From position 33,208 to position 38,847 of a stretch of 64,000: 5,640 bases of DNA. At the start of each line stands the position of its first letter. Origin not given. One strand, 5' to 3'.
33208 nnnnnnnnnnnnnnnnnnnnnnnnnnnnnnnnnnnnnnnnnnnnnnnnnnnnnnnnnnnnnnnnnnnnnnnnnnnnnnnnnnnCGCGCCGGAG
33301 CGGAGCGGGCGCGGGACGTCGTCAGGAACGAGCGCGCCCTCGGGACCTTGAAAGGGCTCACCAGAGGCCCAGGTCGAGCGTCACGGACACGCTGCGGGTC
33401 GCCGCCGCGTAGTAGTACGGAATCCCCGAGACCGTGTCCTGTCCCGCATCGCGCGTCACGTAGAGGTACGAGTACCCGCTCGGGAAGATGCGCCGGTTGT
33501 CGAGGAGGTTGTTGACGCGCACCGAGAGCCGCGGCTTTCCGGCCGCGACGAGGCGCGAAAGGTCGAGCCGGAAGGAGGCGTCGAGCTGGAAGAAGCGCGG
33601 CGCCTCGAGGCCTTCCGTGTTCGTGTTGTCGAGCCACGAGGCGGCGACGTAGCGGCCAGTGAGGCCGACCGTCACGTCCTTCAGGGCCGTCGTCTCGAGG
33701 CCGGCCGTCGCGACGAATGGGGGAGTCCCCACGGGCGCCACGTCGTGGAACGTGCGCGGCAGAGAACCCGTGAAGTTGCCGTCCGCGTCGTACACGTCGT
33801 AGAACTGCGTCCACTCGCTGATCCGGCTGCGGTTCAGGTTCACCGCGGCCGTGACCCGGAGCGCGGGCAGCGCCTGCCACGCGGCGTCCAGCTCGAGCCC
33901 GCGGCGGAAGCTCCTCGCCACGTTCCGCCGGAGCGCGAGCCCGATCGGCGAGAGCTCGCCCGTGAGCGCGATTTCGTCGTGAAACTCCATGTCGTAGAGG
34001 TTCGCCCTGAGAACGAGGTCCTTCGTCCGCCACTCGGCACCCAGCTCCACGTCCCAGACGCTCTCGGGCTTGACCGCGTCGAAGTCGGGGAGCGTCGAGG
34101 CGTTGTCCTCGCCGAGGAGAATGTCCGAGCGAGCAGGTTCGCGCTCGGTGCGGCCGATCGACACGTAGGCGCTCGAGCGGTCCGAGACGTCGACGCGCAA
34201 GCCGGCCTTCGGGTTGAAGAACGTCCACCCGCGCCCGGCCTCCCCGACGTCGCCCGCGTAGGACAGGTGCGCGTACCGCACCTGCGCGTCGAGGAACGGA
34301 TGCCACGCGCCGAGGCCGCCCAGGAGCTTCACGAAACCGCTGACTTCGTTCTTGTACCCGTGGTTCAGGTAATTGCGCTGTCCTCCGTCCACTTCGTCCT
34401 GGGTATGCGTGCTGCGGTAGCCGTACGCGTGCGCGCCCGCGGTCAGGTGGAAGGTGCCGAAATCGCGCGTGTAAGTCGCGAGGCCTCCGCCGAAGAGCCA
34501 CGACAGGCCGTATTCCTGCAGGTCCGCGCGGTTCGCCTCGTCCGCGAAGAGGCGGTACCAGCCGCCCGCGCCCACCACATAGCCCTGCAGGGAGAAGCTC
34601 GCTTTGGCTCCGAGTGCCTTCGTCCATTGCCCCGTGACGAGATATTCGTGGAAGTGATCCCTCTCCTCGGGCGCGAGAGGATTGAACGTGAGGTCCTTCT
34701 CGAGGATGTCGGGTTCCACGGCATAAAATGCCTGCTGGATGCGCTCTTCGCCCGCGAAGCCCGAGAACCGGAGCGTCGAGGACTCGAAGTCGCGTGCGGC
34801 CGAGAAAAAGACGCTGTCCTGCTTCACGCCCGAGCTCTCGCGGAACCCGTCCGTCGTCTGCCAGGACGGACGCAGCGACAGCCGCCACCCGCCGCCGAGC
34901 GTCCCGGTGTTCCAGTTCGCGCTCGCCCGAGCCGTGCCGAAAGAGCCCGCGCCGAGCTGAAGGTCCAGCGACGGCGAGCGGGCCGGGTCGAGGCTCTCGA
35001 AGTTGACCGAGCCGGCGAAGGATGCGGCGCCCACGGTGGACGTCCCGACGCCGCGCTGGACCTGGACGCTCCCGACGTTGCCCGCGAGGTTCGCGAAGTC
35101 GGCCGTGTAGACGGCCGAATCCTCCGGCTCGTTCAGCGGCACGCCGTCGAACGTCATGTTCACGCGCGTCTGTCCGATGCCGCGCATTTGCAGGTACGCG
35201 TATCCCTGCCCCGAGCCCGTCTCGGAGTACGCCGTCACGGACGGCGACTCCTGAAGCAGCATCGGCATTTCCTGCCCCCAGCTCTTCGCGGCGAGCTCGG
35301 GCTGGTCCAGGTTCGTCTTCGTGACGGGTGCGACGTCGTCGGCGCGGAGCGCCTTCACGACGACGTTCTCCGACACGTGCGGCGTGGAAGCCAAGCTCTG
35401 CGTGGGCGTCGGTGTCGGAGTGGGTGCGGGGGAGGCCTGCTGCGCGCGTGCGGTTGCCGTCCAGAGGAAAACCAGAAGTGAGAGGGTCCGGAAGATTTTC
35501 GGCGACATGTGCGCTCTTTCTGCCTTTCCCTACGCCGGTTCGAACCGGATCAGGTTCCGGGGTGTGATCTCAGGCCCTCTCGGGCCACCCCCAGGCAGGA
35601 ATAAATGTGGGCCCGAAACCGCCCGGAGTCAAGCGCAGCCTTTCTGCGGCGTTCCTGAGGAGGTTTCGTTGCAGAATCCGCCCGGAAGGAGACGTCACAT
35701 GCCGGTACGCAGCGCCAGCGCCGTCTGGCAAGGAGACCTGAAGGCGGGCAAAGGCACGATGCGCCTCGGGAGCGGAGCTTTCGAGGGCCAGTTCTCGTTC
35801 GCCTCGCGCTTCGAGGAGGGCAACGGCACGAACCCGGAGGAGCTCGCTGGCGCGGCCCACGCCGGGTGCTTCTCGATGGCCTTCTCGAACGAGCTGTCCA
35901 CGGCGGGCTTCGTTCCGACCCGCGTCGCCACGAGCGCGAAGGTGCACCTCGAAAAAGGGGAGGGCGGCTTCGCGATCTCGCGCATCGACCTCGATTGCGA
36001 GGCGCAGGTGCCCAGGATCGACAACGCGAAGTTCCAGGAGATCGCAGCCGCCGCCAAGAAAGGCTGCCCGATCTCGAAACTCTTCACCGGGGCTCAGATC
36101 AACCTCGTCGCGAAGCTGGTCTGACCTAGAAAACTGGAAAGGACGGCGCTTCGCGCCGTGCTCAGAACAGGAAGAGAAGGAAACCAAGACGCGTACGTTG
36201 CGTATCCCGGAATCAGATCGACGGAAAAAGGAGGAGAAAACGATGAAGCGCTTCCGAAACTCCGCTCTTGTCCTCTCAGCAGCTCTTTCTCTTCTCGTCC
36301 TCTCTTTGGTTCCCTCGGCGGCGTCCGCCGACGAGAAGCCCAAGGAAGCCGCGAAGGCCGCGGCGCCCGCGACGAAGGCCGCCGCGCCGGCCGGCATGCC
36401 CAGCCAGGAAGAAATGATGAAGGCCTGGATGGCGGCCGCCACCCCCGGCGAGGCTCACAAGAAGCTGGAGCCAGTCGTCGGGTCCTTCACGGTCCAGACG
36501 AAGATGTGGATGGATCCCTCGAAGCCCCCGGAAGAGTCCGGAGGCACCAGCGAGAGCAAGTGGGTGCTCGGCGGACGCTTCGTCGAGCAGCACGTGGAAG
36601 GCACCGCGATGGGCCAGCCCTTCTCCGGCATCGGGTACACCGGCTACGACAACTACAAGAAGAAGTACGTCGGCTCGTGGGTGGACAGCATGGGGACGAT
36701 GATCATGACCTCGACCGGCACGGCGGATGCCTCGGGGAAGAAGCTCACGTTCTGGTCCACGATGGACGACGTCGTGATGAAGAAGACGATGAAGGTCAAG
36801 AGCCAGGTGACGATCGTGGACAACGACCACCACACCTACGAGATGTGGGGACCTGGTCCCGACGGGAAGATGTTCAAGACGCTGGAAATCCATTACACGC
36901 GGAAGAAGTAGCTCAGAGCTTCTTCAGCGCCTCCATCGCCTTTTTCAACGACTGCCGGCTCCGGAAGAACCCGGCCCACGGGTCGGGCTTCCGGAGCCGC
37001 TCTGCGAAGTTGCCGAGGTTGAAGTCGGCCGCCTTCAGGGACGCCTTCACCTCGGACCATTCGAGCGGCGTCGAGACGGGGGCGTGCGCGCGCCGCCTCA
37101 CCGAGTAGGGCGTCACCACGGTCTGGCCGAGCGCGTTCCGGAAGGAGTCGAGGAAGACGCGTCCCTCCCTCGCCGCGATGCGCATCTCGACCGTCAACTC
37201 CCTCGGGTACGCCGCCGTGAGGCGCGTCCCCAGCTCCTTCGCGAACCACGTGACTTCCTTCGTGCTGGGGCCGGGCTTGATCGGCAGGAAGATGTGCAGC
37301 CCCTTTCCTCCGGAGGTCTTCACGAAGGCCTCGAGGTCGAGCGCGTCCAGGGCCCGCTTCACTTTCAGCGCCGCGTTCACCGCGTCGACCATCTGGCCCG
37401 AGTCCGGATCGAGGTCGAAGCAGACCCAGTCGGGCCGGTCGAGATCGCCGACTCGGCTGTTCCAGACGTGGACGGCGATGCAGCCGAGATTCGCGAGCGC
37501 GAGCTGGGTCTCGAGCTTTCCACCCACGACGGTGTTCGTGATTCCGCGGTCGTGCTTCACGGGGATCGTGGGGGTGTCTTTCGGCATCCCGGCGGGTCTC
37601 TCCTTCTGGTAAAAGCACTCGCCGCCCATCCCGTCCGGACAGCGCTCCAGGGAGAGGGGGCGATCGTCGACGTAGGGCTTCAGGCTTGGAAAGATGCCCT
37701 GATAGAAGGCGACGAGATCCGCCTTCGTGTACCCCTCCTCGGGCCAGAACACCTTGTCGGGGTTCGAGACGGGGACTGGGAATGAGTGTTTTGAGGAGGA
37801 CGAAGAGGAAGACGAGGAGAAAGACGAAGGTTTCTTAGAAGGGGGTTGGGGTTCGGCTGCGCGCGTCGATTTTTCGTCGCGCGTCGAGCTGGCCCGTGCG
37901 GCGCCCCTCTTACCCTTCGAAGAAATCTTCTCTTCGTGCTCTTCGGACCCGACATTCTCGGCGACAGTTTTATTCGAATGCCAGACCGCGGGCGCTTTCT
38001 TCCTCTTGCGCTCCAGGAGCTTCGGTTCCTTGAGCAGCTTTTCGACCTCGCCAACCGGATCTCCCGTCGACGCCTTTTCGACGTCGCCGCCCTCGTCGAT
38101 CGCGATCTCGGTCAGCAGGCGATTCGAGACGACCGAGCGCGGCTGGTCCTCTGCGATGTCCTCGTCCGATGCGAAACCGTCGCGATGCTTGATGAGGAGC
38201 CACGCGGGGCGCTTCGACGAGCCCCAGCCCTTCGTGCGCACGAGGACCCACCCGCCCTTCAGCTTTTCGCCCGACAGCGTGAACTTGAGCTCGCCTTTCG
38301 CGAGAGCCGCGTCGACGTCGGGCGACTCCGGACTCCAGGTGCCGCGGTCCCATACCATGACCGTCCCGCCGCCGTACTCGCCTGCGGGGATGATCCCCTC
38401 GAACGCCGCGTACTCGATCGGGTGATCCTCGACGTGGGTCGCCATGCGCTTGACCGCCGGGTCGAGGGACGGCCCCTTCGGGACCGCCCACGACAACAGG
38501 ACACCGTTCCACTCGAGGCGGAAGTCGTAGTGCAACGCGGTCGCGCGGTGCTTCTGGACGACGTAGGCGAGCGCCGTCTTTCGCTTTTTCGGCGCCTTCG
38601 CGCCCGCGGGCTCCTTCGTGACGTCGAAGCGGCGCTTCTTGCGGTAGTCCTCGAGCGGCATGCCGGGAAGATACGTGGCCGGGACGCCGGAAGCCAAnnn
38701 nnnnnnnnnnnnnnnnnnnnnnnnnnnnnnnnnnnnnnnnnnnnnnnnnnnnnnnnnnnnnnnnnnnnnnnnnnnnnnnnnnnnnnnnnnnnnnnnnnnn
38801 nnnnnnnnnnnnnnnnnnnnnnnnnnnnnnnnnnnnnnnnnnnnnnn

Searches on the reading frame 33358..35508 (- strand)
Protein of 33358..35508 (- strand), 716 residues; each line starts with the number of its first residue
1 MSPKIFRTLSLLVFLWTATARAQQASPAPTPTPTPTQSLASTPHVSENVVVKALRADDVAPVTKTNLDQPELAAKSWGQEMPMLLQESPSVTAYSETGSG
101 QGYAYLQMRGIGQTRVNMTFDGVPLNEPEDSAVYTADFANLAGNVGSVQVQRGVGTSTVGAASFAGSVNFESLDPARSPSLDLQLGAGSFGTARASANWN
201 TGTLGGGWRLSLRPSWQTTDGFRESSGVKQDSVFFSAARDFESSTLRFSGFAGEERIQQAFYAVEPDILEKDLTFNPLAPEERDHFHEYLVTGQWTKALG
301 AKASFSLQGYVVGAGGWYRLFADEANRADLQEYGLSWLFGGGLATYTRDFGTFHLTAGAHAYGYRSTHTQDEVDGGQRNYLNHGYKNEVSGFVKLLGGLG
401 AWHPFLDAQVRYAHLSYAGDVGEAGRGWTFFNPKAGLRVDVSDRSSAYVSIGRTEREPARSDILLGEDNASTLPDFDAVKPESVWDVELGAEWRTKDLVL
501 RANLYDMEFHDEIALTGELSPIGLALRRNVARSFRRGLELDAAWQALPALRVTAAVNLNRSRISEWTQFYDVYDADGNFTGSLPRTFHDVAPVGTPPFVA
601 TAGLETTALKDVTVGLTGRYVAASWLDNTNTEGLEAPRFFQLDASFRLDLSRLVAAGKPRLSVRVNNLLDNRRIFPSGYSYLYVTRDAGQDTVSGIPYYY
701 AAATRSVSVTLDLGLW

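Call 62: search_protein_families(library=pfam, proteins=[window:33358-35508:-], max_evalue=0.0001)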
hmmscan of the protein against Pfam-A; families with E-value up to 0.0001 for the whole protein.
window:33358-35508:- (716 aa): 2 families
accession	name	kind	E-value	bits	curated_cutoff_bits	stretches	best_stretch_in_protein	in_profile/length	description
PF00593.30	TonB_dep_Rec_b-barrel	-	4.7e-23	83.2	27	1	294-668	76-436/436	TonB dependent receptor-like, beta-barrel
PF07715.20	Plug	-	1.2e-10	42.3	23.9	1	63-166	8-106/107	TonB-dependent Receptor Plug Domain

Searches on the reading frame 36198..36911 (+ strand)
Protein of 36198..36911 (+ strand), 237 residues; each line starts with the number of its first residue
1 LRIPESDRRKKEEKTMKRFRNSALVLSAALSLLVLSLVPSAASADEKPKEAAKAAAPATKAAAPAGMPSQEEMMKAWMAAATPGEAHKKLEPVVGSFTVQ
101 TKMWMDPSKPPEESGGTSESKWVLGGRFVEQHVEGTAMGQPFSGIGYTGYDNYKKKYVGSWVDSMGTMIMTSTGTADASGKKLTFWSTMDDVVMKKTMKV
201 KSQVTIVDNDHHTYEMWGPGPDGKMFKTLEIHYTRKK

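Call 62: search_protein_families(library=pfam, proteins=[window:36198-36911:+], max_evalue=0.0001)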
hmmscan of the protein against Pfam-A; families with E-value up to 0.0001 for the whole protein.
window:36198-36911:+ (237 aa): 1 family
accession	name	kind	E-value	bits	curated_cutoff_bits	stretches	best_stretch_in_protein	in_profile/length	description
PF07617.17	DUF1579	-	4.5e-43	147.3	25.2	1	82-235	1-155/155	Protein of unknown function (DUF1579)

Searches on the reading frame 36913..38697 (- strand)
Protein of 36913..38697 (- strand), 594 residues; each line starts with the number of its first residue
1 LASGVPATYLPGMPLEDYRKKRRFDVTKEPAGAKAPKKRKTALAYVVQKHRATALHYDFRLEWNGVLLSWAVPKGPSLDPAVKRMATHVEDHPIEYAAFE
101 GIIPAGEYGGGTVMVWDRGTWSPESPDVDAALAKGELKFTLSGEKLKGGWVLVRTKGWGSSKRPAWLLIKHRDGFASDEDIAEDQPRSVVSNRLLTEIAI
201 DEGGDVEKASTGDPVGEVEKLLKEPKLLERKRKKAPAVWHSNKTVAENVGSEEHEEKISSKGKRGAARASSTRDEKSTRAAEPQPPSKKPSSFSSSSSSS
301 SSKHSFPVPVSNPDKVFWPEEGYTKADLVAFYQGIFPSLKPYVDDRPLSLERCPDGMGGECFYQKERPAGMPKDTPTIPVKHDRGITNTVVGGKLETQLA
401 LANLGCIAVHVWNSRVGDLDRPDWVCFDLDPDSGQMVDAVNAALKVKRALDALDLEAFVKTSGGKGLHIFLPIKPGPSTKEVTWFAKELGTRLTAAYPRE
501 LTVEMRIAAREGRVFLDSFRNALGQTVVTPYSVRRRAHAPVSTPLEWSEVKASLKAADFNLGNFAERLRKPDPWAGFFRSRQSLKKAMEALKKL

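Call 62: search_protein_families(library=pfam, proteins=[window:36913-38697:-], max_evalue=0.0001)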
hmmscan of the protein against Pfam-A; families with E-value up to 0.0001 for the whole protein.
window:36913-38697:- (594 aa): 2 families
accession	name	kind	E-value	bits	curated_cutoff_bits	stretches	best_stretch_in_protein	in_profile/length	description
PF21686.3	LigD_Prim-Pol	-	2e-80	270.5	27.4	1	324-574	1-254/254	LigD, primase-polymerase domain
PF13298.12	LigD_N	-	7.9e-45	151.9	31.1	1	48-154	1-107/107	DNA Ligase D 3'-phosphoesterase domain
